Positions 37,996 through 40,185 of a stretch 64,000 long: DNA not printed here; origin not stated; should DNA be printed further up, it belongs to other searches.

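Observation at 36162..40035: Neighbourhood of an orphan beta-class DNA methyltransferase and an AglD-like GT2 plus flippase-like fusion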

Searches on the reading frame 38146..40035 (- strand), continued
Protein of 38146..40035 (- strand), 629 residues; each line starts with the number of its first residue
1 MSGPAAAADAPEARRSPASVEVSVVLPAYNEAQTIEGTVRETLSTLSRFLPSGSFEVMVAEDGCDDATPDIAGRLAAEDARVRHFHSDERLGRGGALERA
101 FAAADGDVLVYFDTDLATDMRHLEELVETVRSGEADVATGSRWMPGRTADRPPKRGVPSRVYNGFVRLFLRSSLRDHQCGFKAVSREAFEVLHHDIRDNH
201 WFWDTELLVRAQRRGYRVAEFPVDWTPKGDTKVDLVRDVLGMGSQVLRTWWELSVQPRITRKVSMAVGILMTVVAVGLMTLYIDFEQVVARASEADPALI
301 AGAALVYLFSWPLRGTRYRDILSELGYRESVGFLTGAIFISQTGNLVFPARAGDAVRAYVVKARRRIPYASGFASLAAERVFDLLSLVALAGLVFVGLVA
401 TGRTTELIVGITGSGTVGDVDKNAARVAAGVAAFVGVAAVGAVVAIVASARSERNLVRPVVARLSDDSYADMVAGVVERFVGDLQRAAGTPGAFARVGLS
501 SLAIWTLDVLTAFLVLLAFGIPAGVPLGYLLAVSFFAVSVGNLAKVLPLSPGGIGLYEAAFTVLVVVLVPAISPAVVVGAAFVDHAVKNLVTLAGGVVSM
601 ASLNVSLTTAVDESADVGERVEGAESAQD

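Call 8: find_encoding_contigs(protein=P0133, flank=10000, max_places=3)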
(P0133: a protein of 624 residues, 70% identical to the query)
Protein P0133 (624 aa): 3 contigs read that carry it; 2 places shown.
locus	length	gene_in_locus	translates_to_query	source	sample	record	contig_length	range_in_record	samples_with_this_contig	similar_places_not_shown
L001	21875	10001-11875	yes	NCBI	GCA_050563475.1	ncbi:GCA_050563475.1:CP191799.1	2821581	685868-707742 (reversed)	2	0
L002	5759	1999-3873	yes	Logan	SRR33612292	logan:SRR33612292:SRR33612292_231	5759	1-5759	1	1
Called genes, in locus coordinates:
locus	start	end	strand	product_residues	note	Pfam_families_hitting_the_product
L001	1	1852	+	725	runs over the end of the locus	PF00133:tRNA-synt_1, PF01406:tRNA-synt_1e (weak), PF09334:tRNA-synt_1g, PF08264:Anticodon_1 (faint), PF19303:Anticodon_3, PF01588:tRNA_bind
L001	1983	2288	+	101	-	PF25934:DUF7979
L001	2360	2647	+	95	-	PF25934:DUF7979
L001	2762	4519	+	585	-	PF00224:PK, PF02887:PK_C, PF00391:PEP-utilizers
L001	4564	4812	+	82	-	PF23994:DUF7312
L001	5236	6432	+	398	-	PF04471:Mrr_cat (weak)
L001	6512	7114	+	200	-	-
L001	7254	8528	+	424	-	PF01145:Band_7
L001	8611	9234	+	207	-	PF13601:HTH_34 (faint), PF24266:HTH_HVO_0163_N, PF12802:MarR_2 (weak), PF13412:HTH_24 (weak), PF08279:HTH_11 (weak)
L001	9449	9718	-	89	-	PF23438:DUF7123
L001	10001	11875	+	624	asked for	PF00535:Glycos_transf_2, PF13641:Glyco_tranf_2_3 (weak), PF03706:LPG_synthase_TM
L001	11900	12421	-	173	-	PF01931:NTPase_I-T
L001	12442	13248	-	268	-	PF01497:Peripla_BP_2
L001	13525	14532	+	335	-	PF08271:Zn_Ribbon_TF, PF00382:TFIIB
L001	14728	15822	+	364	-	PF01555:N6_N4_Mtase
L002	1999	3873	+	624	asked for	PF00535:Glycos_transf_2, PF13641:Glyco_tranf_2_3 (weak), PF03706:LPG_synthase_TM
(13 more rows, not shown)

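Call 29: search_solved_structures(query=window:38146-40035:-, max_evalue=0.001)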
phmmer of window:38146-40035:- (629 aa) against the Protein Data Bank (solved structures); distinct sequences matched with E-value up to 0.001: 16.
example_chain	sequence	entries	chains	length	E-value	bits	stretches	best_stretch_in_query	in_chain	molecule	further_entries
5mlz_A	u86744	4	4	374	3.1e-13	52.6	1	19-193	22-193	Dolichol monophosphate mannose synthase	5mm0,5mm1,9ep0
9bhc_C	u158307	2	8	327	9.4e-08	34.5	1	21-192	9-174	Undecaprenyl-phosphate 4-deoxy-4-formamido-L-arabinose transferase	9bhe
8vxh_A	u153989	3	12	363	1.1e-07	34.3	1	21-192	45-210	Undecaprenyl-phosphate 4-deoxy-4-formamido-L-arabinose transferase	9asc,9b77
9hwj_A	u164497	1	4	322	1.9e-07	33.5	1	21-195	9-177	Undecaprenyl-phosphate 4-deoxy-4-formamido-L-arabinose transferase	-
4y6n_A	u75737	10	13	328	3.6e-06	29.3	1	16-118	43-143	Glucosyl-3-phosphoglycerate synthase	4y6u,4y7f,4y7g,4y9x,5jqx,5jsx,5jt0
3e25_A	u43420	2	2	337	3.8e-06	29.2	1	16-118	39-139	Putative uncharacterized protein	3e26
4ddz_A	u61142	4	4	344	4e-06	29.1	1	16-118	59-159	GLUCOSYL-3-PHOSPHOGLYCERATE SYNTHASE (GpgS) | Glucosyl-3-phosphoglycerate synthase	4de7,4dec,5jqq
7pdo_A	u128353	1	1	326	4.8e-06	28.9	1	14-127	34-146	Glucosyl-3-phosphoglycerate synthase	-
7p5l_A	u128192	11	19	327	4.9e-06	28.9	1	14-127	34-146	Glucosyl-3-phosphoglycerate synthase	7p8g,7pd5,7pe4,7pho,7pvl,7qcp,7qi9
8vh7_A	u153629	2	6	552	9e-06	28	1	17-138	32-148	Heparosan synthase B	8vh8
8viw_A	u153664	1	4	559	9.2e-06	27.9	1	17-138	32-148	Heparosan synthase B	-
3ckj_A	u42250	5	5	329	5e-05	25.5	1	14-118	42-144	Putative uncharacterized protein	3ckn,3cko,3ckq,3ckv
5eke_A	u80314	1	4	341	7.6e-05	24.9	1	15-142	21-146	Uncharacterized glycosyltransferase sll0501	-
5ekp_C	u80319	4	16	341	7.6e-05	24.9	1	15-142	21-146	Uncharacterized glycosyltransferase sll0501 | Glycosyltransferase sll0501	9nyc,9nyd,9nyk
9nye_A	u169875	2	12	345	7.9e-05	24.9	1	15-142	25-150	Glycosyltransferase sll0501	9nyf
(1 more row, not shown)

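Call 41: find_encoding_contigs(protein=P0155, flank=8000, max_places=1)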
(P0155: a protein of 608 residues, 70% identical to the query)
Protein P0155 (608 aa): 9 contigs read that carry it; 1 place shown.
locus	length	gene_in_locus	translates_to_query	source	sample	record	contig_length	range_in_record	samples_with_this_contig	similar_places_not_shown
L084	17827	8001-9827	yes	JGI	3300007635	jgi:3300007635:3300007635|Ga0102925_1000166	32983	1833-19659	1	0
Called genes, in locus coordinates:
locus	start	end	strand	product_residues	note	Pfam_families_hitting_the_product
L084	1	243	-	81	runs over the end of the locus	PF01985:CRS1_YhbY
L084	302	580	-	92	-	PF04032:Rpr2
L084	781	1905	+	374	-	PF13439:Glyco_transf_4, PF13579:Glyco_trans_4_4, PF20706:GT4-conflict (weak), PF00534:Glycos_transf_1, PF13524:Glyco_trans_1_2 (faint), PF13692:Glyco_trans_1_4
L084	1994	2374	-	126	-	-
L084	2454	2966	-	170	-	PF10977:DUF2797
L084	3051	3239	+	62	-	-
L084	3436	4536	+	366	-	PF00082:Peptidase_S8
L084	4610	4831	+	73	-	PF23994:DUF7312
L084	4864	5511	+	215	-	-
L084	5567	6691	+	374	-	PF01145:Band_7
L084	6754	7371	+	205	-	PF24266:HTH_HVO_0163_N, PF25213:HVO_A0261_N, PF13412:HTH_24, PF13545:HTH_Crp_2 (weak), PF01047:MarR (weak), PF01978:TrmB (weak), PF08279:HTH_11 (weak), PF12802:MarR_2, +3 more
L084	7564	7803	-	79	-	PF23438:DUF7123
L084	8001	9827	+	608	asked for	PF00535:Glycos_transf_2, PF13641:Glyco_tranf_2_3 (weak), PF03706:LPG_synthase_TM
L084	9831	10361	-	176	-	PF01931:NTPase_I-T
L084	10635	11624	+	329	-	PF08271:Zn_Ribbon_TF, PF00382:TFIIB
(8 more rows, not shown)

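Call 44: search_protein_families(library=padloc, proteins=[window:38146-40035:-], max_evalue=0.001)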
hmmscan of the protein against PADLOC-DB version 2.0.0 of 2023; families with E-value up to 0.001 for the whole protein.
window:38146-40035:- (629 aa): 0 families
